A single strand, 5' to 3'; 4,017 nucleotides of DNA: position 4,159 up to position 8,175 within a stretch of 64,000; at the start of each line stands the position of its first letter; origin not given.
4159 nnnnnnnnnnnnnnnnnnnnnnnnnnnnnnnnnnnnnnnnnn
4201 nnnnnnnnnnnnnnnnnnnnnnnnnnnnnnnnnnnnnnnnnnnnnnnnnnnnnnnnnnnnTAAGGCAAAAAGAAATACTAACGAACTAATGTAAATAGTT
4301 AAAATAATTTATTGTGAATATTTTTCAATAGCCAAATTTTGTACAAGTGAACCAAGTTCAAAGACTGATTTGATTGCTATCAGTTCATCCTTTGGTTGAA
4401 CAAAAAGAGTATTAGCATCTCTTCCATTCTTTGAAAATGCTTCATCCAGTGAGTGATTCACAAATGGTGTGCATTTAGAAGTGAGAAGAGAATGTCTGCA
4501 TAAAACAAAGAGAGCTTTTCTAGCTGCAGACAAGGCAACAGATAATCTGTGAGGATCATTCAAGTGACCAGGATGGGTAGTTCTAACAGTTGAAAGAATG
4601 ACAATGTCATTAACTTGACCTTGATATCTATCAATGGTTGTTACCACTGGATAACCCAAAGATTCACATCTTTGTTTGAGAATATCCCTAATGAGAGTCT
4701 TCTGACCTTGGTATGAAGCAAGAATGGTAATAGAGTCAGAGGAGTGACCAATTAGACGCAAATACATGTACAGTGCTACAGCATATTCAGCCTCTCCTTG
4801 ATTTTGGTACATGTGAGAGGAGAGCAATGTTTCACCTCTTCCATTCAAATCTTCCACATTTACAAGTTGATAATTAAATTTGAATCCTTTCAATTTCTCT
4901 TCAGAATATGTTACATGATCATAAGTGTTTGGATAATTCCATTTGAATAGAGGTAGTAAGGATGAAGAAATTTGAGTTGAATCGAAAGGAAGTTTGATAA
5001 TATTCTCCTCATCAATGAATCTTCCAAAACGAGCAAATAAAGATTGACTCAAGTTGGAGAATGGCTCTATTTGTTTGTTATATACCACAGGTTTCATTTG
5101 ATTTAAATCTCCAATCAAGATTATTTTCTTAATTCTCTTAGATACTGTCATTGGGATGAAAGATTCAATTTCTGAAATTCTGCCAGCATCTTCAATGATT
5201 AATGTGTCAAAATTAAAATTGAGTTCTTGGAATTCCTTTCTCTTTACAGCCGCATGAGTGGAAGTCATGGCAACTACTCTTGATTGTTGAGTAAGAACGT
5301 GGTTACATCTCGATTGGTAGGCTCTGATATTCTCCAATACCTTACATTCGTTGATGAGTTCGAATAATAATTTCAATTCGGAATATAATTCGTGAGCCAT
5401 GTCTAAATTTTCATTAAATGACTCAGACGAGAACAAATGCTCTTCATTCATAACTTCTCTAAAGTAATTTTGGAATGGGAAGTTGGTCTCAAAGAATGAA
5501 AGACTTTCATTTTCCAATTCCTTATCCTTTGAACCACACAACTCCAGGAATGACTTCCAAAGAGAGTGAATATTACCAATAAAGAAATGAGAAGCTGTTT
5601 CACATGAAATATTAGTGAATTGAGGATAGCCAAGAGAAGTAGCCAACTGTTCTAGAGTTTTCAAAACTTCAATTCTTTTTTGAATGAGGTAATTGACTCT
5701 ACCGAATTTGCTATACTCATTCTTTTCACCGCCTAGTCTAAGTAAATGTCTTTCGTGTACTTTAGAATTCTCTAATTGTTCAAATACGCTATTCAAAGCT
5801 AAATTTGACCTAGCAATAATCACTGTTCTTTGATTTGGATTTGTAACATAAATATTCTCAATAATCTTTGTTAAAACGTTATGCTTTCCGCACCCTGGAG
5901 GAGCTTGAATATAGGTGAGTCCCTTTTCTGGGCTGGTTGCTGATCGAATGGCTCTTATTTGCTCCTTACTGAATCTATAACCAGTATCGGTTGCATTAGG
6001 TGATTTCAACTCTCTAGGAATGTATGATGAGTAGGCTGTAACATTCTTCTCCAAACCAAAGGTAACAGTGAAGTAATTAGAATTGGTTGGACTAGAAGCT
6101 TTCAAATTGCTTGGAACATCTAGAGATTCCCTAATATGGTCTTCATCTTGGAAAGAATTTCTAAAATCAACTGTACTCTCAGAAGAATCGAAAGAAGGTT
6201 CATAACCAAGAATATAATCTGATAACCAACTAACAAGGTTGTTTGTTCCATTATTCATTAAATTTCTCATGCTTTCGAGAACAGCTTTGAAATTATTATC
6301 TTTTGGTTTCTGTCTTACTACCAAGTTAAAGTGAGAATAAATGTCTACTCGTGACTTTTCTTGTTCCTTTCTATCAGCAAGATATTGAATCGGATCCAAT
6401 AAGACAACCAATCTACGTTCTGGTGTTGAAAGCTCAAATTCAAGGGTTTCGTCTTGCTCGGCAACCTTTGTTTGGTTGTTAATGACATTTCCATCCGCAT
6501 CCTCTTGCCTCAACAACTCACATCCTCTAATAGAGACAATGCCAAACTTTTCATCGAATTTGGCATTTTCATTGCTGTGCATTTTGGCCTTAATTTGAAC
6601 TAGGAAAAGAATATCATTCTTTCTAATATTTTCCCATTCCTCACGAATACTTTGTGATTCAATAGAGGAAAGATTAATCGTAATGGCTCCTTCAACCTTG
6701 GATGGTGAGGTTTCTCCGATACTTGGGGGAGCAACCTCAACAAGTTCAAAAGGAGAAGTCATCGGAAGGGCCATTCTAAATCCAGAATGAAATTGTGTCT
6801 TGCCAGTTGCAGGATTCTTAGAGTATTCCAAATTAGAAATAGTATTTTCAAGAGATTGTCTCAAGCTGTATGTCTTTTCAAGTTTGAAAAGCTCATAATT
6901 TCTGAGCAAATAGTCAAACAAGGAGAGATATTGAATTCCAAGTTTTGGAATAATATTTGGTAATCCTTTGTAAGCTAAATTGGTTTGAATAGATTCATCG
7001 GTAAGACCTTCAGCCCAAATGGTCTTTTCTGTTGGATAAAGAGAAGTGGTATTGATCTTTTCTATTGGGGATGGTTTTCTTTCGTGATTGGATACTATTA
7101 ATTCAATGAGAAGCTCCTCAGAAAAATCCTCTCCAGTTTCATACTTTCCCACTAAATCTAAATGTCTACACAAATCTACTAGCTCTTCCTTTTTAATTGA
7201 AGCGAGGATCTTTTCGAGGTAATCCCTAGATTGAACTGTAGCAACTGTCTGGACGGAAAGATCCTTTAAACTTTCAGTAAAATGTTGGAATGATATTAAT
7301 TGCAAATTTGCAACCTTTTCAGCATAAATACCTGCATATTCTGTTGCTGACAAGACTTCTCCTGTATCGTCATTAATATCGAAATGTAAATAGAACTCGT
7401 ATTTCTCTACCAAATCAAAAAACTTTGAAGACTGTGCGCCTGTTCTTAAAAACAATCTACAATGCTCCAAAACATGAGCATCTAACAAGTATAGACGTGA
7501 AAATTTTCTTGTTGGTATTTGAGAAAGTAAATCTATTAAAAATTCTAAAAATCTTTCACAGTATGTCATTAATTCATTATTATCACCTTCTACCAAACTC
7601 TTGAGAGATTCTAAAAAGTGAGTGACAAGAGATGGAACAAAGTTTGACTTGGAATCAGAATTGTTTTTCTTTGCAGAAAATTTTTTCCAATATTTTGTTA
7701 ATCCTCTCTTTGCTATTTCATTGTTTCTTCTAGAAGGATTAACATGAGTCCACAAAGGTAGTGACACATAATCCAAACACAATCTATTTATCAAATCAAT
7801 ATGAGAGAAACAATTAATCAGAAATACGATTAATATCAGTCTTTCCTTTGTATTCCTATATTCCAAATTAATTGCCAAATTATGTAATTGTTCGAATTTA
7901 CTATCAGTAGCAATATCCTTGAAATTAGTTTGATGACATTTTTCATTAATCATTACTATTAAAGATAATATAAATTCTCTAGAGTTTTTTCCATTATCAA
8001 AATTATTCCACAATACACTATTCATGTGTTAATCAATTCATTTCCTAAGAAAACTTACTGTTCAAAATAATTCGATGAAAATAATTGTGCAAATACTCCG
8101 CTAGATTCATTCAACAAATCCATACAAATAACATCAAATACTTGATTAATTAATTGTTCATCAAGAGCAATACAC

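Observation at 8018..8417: Unannotated 41-nt intron fuses a 120-aa upstream ORF to the Aquarius/Cwf11-like ORF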

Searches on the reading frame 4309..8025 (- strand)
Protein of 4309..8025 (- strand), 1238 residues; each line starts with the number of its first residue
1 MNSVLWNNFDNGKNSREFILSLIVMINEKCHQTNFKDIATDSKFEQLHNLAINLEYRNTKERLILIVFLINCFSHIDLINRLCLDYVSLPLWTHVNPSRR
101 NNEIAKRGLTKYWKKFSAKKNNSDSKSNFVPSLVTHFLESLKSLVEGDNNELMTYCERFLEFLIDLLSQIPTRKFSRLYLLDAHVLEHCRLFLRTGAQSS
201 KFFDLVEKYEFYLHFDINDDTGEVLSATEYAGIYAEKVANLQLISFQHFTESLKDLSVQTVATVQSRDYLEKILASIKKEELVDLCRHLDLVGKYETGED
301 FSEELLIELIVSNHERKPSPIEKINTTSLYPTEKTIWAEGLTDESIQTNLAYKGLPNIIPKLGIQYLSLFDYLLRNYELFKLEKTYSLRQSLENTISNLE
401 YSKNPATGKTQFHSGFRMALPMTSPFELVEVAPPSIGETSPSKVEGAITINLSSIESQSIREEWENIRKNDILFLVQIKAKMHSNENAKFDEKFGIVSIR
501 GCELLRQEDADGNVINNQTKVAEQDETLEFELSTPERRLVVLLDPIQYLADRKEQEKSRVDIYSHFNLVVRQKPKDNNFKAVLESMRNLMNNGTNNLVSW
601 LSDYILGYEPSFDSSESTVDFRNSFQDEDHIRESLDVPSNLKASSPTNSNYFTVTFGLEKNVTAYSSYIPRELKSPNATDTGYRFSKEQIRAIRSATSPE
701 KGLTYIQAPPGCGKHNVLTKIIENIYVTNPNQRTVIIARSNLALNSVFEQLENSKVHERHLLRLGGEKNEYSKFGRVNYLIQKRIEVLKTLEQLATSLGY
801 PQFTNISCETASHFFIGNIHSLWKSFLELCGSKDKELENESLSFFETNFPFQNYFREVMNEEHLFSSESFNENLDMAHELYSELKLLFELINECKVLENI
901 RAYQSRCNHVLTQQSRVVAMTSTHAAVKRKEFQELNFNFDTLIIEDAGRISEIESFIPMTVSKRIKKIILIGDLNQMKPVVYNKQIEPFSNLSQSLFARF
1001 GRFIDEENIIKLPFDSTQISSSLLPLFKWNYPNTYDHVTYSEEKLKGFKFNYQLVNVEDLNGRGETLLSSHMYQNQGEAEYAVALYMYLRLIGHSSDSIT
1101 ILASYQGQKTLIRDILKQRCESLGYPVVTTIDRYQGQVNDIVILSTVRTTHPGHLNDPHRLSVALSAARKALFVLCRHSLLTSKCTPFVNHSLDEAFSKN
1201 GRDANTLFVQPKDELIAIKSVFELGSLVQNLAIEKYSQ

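Call 5: search_protein_families(library=pfam, proteins=[window:4312-8025:-], max_evalue=0.01)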
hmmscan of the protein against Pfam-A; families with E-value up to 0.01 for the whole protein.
window:4312-8025:- (1238 aa): 8 families
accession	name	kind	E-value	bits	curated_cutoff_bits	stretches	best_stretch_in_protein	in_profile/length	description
PF16399.11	Aquarius_N_1st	-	5.3e-63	213.8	26.6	1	3-317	55-392/393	Intron-binding protein aquarius N-terminal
PF21143.3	Aquarius_N_2nd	-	2.3e-39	135.2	21.5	1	407-571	8-170/171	Intron-binding protein aquarius, beta-barrel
PF13086.12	AAA_11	-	6.2e-23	82.3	27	1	685-983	2-256/257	AAA domain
PF13087.12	AAA_12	-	1.3e-22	80.8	27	1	1048-1178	63-194/195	AAA domain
PF13245.12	AAA_19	-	9e-06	26.3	25.1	1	691-980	3-132/134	AAA domain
PF13604.12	AAA_30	-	1.3e-05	25.4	27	0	685-750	2-65/191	AAA domain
PF04851.21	ResIII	-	0.004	17.5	22.5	0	687-758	6-80/164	Type III restriction enzyme, res subunit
PF01443.25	Viral_helicase1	-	0.0063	16.8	21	0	1102-1175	153-227/228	Viral superfamily 1 RNA helicase core domain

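Call 7: find_encoding_contigs(protein=window:4309-8025:-, flank=5000, max_places=6)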
Protein window:4309-8025:- (1238 aa): no gene with exactly this product is on record in the collection.

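Call 14: list_cluster_members(proteins=[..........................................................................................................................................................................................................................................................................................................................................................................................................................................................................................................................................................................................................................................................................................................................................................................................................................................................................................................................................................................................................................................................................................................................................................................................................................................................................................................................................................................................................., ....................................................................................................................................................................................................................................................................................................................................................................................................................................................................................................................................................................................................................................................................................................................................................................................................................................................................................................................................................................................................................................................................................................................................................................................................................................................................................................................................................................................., window:4312-8025:-, window:8058-8417:-, window:8556-9371:-, window:9441-10367:-, window:2560-4257:+])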
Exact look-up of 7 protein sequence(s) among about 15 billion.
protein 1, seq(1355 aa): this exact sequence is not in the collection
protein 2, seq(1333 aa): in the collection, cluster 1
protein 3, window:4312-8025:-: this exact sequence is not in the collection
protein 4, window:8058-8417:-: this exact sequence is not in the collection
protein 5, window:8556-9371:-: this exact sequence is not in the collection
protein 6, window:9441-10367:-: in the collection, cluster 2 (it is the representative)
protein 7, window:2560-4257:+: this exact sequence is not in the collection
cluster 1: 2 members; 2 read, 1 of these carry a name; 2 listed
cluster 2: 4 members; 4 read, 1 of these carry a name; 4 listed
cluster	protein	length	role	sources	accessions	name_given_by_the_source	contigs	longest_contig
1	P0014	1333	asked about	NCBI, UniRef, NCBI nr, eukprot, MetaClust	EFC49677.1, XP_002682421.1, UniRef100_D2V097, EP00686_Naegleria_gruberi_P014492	intron-binding protein aquarius [Naegleria gruberi] | Intron-binding protein aquarius n=1 Tax=Naegleria gruberi TaxID=5762 RepID=D2V097_NAEGR | XP_002682421.1 intron-binding protein aquarius [Naegleria gruberi strain NEG-M]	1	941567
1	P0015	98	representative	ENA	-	-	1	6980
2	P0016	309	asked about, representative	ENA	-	-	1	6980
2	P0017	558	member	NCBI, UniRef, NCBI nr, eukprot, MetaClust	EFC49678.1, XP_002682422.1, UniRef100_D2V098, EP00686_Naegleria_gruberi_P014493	predicted protein [Naegleria gruberi] | Predicted protein n=1 Tax=Naegleria gruberi TaxID=5762 RepID=D2V098_NAEGR | uncharacterized protein NAEGRDRAFT_62217 [Naegleria gruberi]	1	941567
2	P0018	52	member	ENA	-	-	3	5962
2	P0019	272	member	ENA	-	-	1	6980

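Call 16: find_encoding_contigs(protein=P0014, flank=6000, max_places=6)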
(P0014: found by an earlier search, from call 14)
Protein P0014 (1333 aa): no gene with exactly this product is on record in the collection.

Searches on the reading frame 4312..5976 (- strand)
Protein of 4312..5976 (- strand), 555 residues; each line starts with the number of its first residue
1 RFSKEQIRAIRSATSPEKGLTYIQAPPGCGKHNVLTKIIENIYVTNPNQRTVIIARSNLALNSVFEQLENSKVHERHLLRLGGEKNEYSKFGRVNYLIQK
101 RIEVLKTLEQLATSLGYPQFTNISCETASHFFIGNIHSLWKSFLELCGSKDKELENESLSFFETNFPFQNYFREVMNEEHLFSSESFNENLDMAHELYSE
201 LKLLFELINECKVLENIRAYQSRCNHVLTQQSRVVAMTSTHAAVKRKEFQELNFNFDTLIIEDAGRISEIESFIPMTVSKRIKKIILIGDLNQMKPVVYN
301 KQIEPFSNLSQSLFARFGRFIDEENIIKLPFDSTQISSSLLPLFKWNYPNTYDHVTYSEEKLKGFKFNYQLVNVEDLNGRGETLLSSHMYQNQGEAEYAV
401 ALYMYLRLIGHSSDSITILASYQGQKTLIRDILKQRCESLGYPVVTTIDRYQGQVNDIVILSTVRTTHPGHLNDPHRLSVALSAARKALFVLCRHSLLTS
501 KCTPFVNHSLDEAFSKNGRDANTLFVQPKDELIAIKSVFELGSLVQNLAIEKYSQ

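Call 57: search_solved_structures(query=window:4312-5976:-, max_evalue=1e-10, show_alignments=1)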
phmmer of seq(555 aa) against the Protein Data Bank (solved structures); distinct sequences matched with E-value up to 1e-10: 23.
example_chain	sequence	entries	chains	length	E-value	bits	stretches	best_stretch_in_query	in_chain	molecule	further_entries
4pj3_A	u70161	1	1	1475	1.5e-111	376.8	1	2-500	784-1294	Intron-binding protein aquarius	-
5mqf_U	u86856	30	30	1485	1.5e-111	376.7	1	2-500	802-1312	Intron-binding protein aquarius | RNA helicase aquarius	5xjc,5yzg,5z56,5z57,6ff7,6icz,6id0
8ro0_Q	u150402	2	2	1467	7.6e-108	364.5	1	1-498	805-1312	Intron-binding protein aquarius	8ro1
8xi2_Q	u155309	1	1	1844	8.3e-103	347.9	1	1-502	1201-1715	Intron-binding protein aquarius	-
9l5r_Y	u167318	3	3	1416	6.5e-100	338.3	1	1-500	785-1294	Pre-mRNA-splicing factor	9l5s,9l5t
3jb9_X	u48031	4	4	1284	4.4e-52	180.5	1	5-500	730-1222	Pre-mRNA-splicing factor cwf11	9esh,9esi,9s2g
9q9z_A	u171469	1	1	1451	1.8e-23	86.1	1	226-499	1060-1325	NFX1-type zinc finger-containing protein 1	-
2xzo_A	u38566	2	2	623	6.4e-20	74.4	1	219-510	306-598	REGULATOR OF NONSENSE TRANSCRIPTS 1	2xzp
2gjk_A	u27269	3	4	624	6.4e-20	74.4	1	219-510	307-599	Regulator of nonsense transcripts 1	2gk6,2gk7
6ej5_A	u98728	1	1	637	7e-20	74.3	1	219-510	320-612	Regulator of nonsense transcripts 1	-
2wjv_A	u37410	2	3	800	1.7e-19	73.1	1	224-510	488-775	REGULATOR OF NONSENSE TRANSCRIPTS 1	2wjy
9qwn_A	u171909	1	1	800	1.8e-19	72.9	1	224-510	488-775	Isoform 2 of Regulator of nonsense transcripts 1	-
8rd3_A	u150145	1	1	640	3.4e-15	58.8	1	245-496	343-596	ATP-dependent helicase NAM7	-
2xzl_A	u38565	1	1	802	7.4e-15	57.7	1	244-496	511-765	ATP-DEPENDENT HELICASE NAM7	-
8ftm_A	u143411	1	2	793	3.6e-14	55.4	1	239-493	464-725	5'-3' RNA helicase-like protein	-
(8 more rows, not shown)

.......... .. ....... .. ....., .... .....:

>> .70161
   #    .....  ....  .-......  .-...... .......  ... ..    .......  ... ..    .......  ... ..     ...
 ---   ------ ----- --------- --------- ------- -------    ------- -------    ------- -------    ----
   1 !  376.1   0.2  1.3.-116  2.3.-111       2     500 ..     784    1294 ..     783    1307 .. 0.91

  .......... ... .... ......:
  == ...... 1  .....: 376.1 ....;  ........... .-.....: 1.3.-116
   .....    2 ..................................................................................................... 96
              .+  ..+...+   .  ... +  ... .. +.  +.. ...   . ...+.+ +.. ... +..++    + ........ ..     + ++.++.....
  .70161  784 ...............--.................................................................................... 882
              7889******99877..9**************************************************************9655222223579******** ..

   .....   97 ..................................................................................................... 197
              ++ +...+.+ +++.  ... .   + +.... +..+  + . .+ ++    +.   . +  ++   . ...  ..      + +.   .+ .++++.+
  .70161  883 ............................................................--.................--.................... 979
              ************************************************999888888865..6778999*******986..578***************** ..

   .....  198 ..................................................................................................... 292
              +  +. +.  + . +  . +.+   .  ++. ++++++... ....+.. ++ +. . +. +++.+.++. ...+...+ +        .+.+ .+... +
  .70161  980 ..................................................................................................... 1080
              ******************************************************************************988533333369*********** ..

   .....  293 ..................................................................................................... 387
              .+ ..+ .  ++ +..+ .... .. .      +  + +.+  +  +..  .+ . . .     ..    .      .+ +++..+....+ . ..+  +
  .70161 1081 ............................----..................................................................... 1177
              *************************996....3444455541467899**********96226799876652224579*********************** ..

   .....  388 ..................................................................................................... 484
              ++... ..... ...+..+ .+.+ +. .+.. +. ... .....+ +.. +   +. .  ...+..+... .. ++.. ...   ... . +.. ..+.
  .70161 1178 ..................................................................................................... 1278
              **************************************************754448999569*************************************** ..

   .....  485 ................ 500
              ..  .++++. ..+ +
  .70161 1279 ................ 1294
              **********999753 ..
